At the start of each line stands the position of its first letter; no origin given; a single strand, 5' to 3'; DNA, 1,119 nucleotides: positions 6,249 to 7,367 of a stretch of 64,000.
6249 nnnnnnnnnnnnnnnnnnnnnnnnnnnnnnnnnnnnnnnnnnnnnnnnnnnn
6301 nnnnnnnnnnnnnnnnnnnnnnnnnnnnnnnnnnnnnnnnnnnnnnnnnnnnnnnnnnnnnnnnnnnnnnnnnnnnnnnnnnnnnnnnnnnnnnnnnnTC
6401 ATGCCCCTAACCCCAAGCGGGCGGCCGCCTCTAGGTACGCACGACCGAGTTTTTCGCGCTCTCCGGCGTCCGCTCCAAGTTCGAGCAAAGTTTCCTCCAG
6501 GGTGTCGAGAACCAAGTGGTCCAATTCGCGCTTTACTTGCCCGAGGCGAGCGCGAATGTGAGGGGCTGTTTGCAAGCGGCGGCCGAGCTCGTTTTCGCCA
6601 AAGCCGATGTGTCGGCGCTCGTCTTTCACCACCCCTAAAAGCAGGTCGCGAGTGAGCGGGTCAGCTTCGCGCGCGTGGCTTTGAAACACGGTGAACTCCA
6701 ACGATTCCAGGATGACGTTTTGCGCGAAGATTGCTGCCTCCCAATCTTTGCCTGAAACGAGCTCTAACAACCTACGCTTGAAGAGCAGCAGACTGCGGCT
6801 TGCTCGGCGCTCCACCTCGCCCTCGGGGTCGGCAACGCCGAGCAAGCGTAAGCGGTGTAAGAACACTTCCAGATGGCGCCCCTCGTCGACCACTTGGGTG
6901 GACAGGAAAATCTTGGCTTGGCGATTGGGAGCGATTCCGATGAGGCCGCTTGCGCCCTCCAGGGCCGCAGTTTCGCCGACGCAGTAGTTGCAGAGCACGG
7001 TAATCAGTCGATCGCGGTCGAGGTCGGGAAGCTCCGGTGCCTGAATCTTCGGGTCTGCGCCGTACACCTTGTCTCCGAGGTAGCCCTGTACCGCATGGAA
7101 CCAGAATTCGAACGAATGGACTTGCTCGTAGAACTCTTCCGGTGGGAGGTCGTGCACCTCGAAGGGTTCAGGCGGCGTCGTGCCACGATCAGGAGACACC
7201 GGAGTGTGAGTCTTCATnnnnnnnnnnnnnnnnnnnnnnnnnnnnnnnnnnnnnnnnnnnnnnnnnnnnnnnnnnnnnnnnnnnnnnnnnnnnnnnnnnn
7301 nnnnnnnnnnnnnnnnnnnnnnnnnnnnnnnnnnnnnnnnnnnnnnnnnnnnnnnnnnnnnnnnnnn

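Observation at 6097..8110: Candidate undescribed oxygenase system: two paralogous, fully liganded diiron proteins plus a coupled CxxC..CxxC protein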

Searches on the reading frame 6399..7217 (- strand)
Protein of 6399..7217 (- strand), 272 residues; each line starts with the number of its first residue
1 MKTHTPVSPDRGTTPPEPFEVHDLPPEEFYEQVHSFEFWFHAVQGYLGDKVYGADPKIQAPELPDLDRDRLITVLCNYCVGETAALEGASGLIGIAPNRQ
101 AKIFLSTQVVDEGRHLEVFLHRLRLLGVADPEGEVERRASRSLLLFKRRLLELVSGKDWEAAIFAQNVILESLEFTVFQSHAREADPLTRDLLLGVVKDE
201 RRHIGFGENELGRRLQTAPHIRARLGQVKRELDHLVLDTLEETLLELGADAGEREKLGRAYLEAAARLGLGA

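Call 3: search_protein_families(library=pfam, proteins=[window:6399-7217:-], max_evalue=1)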
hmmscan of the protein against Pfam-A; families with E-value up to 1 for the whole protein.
window:6399-7217:- (272 aa): 4 families
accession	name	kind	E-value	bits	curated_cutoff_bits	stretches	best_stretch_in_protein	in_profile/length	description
PF11266.14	Ald_deCOase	-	4.4e-06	27.1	28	1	156-231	90-162/218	Long-chain fatty aldehyde decarbonylase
PF13794.12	MiaE_2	-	0.00071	19.8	25.2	1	73-231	9-159/185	tRNA-(MS[2]IO[6]A)-hydroxylase (MiaE)-like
PF02332.24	Phenol_Hydrox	-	0.0011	19.1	24.4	1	68-204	69-216/230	Methane/Phenol/Alkene Hydroxylase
PF11583.14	AurF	-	0.0038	16.8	29.6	1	96-222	98-218/282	P-aminobenzoate N-oxygenase AurF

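Call 4: search_protein_families(library=ncbifam, proteins=[window:6399-7217:-], max_evalue=1)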
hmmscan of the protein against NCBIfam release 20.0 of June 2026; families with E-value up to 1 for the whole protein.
window:6399-7217:- (272 aa): 2 families
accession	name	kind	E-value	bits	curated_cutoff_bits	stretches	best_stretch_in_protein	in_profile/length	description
TIGR04059.1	Ald_deCOase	equivalog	5.5e-06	26.5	222.65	1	158-237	93-169/220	aldehyde oxygenase (deformylating)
NF006200.0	PRK08326.1-3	equivalog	0.0013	18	194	1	94-133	95-134/321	R2-like ligand-binding oxidase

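Call 7: search_solved_structures(query=window:6399-7217:-, max_evalue=10, show_alignments=2)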
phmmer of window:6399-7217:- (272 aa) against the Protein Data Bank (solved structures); distinct sequences matched with E-value up to 10: 35.
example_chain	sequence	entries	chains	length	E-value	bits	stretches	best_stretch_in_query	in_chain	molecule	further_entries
1n0r_A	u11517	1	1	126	9.3e-05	25.2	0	242-269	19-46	4 ankyrin repeats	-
4rc6_A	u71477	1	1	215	0.00014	24.6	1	80-258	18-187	Aldehyde decarbonylase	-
4rc6_B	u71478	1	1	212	0.00015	24.6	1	80-258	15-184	Aldehyde decarbonylase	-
4pgk_A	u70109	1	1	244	0.00016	24.5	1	161-246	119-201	Aldehyde decarbonylase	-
4kvr_A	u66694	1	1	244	0.00024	23.9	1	160-235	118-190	Aldehyde decarbonylase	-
4tw3_A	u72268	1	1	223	0.00025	23.8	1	161-236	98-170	Aldehyde decarbonylase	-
2oc5_A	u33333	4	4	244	0.00029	23.6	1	161-235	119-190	Hypothetical protein | Aldehyde decarbonylase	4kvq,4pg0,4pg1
4rc7_A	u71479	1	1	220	0.00031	23.5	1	81-258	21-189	Aldehyde decarbonylase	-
4rc7_B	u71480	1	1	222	0.00032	23.5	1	81-258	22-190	Aldehyde decarbonylase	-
6d9f_A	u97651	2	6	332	0.00033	23.4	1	67-230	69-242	Putative VlmB homolog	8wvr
4rc5_A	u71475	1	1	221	0.00039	23.2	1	80-258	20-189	Aldehyde decarbonylase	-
4rc5_B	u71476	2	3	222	0.00039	23.2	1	80-258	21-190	Aldehyde decarbonylase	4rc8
4quw_A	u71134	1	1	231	0.00039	23.2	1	80-257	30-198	Aldehyde decarbonylase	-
4kvs_A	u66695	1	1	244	0.00039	23.2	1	161-235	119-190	Aldehyde decarbonylase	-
6jzu_B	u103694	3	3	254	0.00047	22.9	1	80-257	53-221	Aldehyde decarbonylase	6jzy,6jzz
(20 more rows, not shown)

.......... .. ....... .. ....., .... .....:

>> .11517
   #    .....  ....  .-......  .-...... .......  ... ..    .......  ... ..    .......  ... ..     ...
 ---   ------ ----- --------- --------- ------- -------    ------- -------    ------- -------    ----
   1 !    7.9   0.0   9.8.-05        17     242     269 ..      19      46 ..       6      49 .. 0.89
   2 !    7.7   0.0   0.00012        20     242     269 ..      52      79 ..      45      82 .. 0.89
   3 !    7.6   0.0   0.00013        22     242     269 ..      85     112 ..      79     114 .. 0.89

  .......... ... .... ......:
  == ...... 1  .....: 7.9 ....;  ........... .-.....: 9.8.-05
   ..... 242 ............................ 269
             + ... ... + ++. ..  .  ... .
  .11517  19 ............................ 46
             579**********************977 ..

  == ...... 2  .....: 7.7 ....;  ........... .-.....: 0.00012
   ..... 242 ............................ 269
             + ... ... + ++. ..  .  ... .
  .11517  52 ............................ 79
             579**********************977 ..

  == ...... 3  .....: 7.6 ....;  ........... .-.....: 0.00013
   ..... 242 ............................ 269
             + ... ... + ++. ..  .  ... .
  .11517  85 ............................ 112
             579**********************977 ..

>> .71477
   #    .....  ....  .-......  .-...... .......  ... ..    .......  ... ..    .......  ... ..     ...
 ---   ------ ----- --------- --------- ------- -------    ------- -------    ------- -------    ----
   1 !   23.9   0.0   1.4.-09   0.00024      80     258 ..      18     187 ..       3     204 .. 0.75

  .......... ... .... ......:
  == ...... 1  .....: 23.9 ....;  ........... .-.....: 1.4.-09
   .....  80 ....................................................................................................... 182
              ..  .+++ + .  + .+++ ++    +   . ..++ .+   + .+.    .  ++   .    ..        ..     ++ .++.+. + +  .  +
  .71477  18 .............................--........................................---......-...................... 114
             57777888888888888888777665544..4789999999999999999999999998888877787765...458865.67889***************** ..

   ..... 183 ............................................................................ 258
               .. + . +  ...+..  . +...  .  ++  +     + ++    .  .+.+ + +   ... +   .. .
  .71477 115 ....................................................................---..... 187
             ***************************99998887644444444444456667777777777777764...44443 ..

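Call 34: find_homologous_proteins(query=window:6399-7217:-)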
Query window:6399-7217:- (272 aa): 1565 proteins with E <= 0.001 among 6102 candidates; the best 120 are listed.
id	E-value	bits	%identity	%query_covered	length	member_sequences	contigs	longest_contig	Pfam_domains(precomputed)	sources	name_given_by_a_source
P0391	1.4e-176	603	100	100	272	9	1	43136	PF11266.16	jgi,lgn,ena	-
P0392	2.9e-150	517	91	93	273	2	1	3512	PF11266.16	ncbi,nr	ncbi:Aldehyde decarbonylase [bacterium HR30]|nr:Aldehyde decarbonylase [bacterium HR30]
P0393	5.7e-149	513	89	96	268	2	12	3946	PF11266.16,PF02332.25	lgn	-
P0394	2.1e-144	498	89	92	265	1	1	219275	-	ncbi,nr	ncbi:MAG: ferritin-like domain-containing protein [Candidatus Binatia bacterium]|nr:ferritin-like do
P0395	1.4e-143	495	87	94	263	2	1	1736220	PF11266.16,PF13794.13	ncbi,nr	ncbi:MAG: hypothetical protein KatS3mg077_0640 [Candidatus Binatia bacterium]|nr:MAG: hypothetical p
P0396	2.1e-133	462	79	97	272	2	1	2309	PF11266.16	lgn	-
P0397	8.4e-133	460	83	92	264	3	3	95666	PF11266.16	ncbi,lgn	-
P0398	8.9e-131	453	80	95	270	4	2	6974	PF11266.16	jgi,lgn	jgi:1,2-phenylacetyl-CoA epoxidase catalytic subunit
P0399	3.5e-130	451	80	94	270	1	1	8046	PF11266.16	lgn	-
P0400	4.1e-129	448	80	93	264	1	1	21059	PF11266.16,PF02332.25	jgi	jgi:1,2-phenylacetyl-CoA epoxidase catalytic subunit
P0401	5.6e-129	447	76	99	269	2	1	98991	PF11266.16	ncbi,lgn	-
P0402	5.1e-126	438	76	96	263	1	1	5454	PF11266.16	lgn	-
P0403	5.3e-126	438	76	95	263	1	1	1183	PF11266.16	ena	-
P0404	5.3e-126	438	76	95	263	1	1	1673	PF11266.16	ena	-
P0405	8.9e-126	437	77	97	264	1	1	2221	PF11266.16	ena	-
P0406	1.6e-125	436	77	96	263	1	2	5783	PF11266.16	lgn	-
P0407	2.7e-125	435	75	95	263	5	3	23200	PF11266.16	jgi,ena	-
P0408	3.6e-125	435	76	95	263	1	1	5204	PF11266.16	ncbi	-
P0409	8.9e-125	434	76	95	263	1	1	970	PF11266.16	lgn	-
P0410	2.3e-124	432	75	96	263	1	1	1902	PF11266.16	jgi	jgi:1,2-phenylacetyl-CoA epoxidase catalytic subunit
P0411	2.5e-124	432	76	96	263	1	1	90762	PF11266.16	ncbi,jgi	-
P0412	6.5e-124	431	77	93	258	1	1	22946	PF11266.16,PF13794.13,PF02332.25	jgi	jgi:hypothetical protein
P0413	9.0e-124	430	77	96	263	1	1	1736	PF11266.16,PF02332.25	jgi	jgi:1,2-phenylacetyl-CoA epoxidase catalytic subunit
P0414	1.4e-123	430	75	96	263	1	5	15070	PF11266.16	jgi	jgi:1,2-phenylacetyl-CoA epoxidase catalytic subunit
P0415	1.7e-123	429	74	96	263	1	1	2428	PF11266.16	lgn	-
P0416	2.4e-123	429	74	96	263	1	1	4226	PF11266.16,PF02332.25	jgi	jgi:1,2-phenylacetyl-CoA epoxidase catalytic subunit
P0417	3.1e-123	429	78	93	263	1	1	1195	PF11266.16,PF02332.25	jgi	jgi:1,2-phenylacetyl-CoA epoxidase catalytic subunit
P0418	4.0e-123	428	76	95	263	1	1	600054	PF11266.16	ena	-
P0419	8.7e-123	427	72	97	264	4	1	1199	PF11266.16,PF02332.25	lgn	-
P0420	1.0e-122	427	74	96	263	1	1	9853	PF11266.16,PF02332.25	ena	-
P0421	1.4e-122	426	74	96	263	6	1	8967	PF11266.16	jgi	jgi:1,2-phenylacetyl-CoA epoxidase catalytic subunit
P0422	1.8e-122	426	74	95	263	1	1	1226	PF11266.16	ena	-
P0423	3.9e-122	425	74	95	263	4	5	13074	PF11266.16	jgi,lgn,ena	-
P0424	6.2e-122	424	77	93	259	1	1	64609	PF11266.16,PF02332.25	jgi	jgi:1,2-phenylacetyl-CoA epoxidase catalytic subunit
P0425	1.4e-121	423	74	93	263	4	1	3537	PF11266.16,PF13794.13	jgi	jgi:1,2-phenylacetyl-CoA epoxidase catalytic subunit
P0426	2.1e-121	423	74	94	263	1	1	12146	PF11266.16,PF02332.25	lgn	-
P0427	4.7e-121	421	74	96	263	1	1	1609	PF11266.16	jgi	jgi:1,2-phenylacetyl-CoA epoxidase catalytic subunit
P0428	5.6e-121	421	73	94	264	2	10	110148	PF11266.16,PF13794.13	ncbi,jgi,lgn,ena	-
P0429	6.3e-121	421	74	95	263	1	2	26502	PF11266.16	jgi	jgi:hypothetical protein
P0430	6.5e-121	421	73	96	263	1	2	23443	PF11266.16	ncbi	-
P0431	7.1e-121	421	75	92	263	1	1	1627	PF11266.16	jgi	jgi:1,2-phenylacetyl-CoA epoxidase catalytic subunit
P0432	7.2e-121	421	73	95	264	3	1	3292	PF11266.16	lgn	-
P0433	8.5e-121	421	76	94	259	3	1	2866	PF11266.16,PF13794.13,PF02332.25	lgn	-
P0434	1.1e-120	420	74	96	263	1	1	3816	PF11266.16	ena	-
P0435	1.2e-120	420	77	93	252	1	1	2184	PF11266.16,PF02332.25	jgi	jgi:1,2-phenylacetyl-CoA epoxidase catalytic subunit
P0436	1.5e-120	420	75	94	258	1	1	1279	PF11266.16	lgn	-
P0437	2.5e-120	419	76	92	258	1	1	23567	PF11266.16,PF02332.25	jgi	jgi:1,2-phenylacetyl-CoA epoxidase catalytic subunit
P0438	3.2e-120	419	73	96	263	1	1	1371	PF11266.16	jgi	jgi:1,2-phenylacetyl-CoA epoxidase catalytic subunit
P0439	4.0e-120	418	75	94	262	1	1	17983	PF11266.16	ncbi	ncbi:MAG: long-chain fatty aldehyde decarbonylase [Candidatus Binatia bacterium]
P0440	4.2e-120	418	74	94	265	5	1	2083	PF11266.16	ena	-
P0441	5.1e-120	418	71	98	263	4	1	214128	PF11266.16,PF02332.25,PF11583.15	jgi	jgi:1,2-phenylacetyl-CoA epoxidase catalytic subunit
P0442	6.7e-120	418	77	93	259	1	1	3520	PF11266.16,PF13794.13,PF02332.25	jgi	jgi:1,2-phenylacetyl-CoA epoxidase catalytic subunit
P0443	1.0e-119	417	73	95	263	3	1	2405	PF11266.16,PF02332.25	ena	-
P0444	1.0e-119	417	75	95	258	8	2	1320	PF11266.16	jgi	jgi:1,2-phenylacetyl-CoA epoxidase catalytic subunit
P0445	1.1e-119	417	75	94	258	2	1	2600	PF11266.16,PF02332.25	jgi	-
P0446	1.4e-119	417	73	96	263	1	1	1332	PF11266.16,PF02332.25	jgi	jgi:1,2-phenylacetyl-CoA epoxidase catalytic subunit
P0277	2.1e-119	416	72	95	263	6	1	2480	PF11266.16,PF02332.25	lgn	-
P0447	2.6e-119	416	73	93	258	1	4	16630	PF11266.16,PF02332.25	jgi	-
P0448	2.7e-119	416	73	98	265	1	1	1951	PF11266.16,PF02332.25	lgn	-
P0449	2.8e-119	416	72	94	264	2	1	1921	PF11266.16,PF02332.25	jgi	jgi:1,2-phenylacetyl-CoA epoxidase catalytic subunit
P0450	3.0e-119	415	74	92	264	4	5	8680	PF11266.16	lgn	-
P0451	4.2e-119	415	73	92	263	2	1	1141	PF11266.16,PF02332.25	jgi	jgi:1,2-phenylacetyl-CoA epoxidase catalytic subunit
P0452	4.2e-119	415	74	92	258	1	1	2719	PF11266.16,PF02332.25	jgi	jgi:1,2-phenylacetyl-CoA epoxidase catalytic subunit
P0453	4.4e-119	415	75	93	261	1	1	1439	PF11266.16,PF02332.25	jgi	jgi:1,2-phenylacetyl-CoA epoxidase catalytic subunit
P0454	4.5e-119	415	74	93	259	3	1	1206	PF11266.16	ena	-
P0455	4.5e-119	415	72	95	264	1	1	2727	PF11266.16,PF13794.13,PF02332.25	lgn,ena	-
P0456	4.6e-119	415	71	97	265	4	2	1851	PF11266.16,PF02332.25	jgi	-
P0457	5.5e-119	415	72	95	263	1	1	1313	PF11266.16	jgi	-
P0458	6.8e-119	414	73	93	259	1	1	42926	PF11266.16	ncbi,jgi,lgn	ncbi:MAG TPA: long-chain fatty aldehyde decarbonylase [Candidatus Binatia bacterium]|jgi:1,2-phenyla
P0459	6.8e-119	414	73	93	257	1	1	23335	PF11266.16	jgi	jgi:1,2-phenylacetyl-CoA epoxidase catalytic subunit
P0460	1.0e-118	414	73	94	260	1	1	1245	PF11266.16,PF02332.25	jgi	jgi:1,2-phenylacetyl-CoA epoxidase catalytic subunit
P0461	1.1e-118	414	73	96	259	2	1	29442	PF11266.16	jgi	jgi:1,2-phenylacetyl-CoA epoxidase catalytic subunit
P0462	1.4e-118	413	73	96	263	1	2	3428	PF11266.16,PF13794.13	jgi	jgi:1,2-phenylacetyl-CoA epoxidase catalytic subunit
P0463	1.6e-118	413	75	92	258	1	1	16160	PF11266.16,PF02332.25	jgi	jgi:1,2-phenylacetyl-CoA epoxidase catalytic subunit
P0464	2.8e-118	412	74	93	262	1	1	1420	PF11266.16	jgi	jgi:1,2-phenylacetyl-CoA epoxidase catalytic subunit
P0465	3.0e-118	412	74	93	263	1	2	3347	PF11266.16,PF02332.25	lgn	-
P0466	6.0e-118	411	73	93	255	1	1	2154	PF11266.16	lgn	-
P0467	6.6e-118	411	73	96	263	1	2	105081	PF11266.16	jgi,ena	-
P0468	8.2e-118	411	73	95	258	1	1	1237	PF11266.16,PF02332.25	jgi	-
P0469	9.3e-118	411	72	95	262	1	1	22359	PF11266.16,PF02332.25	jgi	-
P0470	1.6e-117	410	72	94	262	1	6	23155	PF11266.16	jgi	jgi:1,2-phenylacetyl-CoA epoxidase catalytic subunit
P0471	1.6e-117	410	72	96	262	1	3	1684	PF11266.16,PF13794.13,PF02332.25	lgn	-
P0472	1.7e-117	410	71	96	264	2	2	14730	PF11266.16,PF13794.13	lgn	-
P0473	2.0e-117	410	71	95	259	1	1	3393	PF11266.16,PF13794.13,PF02332.25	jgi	jgi:1,2-phenylacetyl-CoA epoxidase catalytic subunit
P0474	2.2e-117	409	76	92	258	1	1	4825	PF11266.16,PF02332.25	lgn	-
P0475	2.4e-117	409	71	97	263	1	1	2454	PF11266.16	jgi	jgi:1,2-phenylacetyl-CoA epoxidase catalytic subunit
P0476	3.2e-117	409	71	97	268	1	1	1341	PF11266.16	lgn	-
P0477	3.2e-117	409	70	95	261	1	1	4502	PF11266.16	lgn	-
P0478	3.4e-117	409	73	93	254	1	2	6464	PF11266.16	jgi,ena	-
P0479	4.3e-117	408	72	93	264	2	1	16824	PF11266.16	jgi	jgi:hypothetical protein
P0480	4.3e-117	408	73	96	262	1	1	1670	PF11266.16,PF02332.25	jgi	jgi:1,2-phenylacetyl-CoA epoxidase catalytic subunit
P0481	4.5e-117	408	72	95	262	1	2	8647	PF11266.16,PF02332.25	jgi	jgi:1,2-phenylacetyl-CoA epoxidase catalytic subunit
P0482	4.8e-117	408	71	95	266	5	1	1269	PF11266.16,PF13794.13,PF02332.25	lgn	-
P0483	5.0e-117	408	73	92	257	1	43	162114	PF11266.16,PF02332.25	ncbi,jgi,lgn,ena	-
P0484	5.4e-117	408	74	93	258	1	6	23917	PF11266.16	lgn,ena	-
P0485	5.5e-117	408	73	94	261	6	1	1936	PF11266.16,PF02332.25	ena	-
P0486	5.6e-117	408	70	96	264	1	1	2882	PF11266.16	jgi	jgi:hypothetical protein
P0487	5.9e-117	408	74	95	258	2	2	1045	PF11266.16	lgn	-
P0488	7.0e-117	408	72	96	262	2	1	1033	PF11266.16,PF02332.25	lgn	-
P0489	7.1e-117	408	71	94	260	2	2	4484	PF11266.16,PF02332.25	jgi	jgi:1,2-phenylacetyl-CoA epoxidase catalytic subunit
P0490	8.5e-117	407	74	93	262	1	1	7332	PF11266.16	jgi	jgi:1,2-phenylacetyl-CoA epoxidase catalytic subunit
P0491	9.9e-117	407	72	94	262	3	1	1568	PF11266.16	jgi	jgi:1,2-phenylacetyl-CoA epoxidase catalytic subunit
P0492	1.0e-116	407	72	95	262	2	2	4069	PF11266.16,PF02332.25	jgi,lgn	-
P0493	1.2e-116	407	72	93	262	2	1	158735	PF11266.16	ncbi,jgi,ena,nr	ncbi:MAG TPA: long-chain fatty aldehyde decarbonylase [Candidatus Binatia bacterium]|nr:long-chain f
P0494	1.6e-116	406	73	93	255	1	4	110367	PF11266.16,PF02332.25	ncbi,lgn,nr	ncbi:MAG: long-chain fatty aldehyde decarbonylase [Deltaproteobacteria bacterium]|nr:long-chain fatt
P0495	1.7e-116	406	75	93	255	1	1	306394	PF11266.16,PF02332.25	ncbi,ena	-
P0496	1.7e-116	406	73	93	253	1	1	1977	PF11266.16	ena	-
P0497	2.0e-116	406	73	93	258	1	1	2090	PF11266.16,PF02332.25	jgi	jgi:1,2-phenylacetyl-CoA epoxidase catalytic subunit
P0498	2.2e-116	406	72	93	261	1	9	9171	PF11266.16,PF02332.25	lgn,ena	-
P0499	2.6e-116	406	72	97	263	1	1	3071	PF11266.16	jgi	jgi:1,2-phenylacetyl-CoA epoxidase catalytic subunit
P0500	2.7e-116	406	71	100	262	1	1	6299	PF11266.16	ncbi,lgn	-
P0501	3.2e-116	406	72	96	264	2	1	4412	PF11266.16,PF02332.25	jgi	-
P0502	3.7e-116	405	73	93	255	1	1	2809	PF11266.16,PF02332.25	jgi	jgi:1,2-phenylacetyl-CoA epoxidase catalytic subunit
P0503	3.8e-116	405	73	92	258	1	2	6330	PF11266.16,PF02332.25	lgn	-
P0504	3.8e-116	405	72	93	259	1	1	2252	PF11266.16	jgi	jgi:1,2-phenylacetyl-CoA epoxidase catalytic subunit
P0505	4.0e-116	405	72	93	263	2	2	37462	PF11266.16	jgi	jgi:1,2-phenylacetyl-CoA epoxidase catalytic subunit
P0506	5.2e-116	405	70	98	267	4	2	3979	PF11266.16,PF02332.25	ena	-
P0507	6.4e-116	405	74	93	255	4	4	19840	PF11266.16,PF02332.25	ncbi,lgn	-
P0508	6.9e-116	404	71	97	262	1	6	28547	PF11266.16,PF02332.25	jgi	jgi:1,2-phenylacetyl-CoA epoxidase catalytic subunit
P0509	7.7e-116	404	73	93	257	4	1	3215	PF11266.16,PF13794.13,PF02332.25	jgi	-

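Call 72: search_protein_families(library=padloc, proteins=[window:6399-7217:-], max_evalue=0.01)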
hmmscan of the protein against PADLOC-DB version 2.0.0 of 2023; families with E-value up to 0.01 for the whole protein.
window:6399-7217:- (272 aa): 0 families
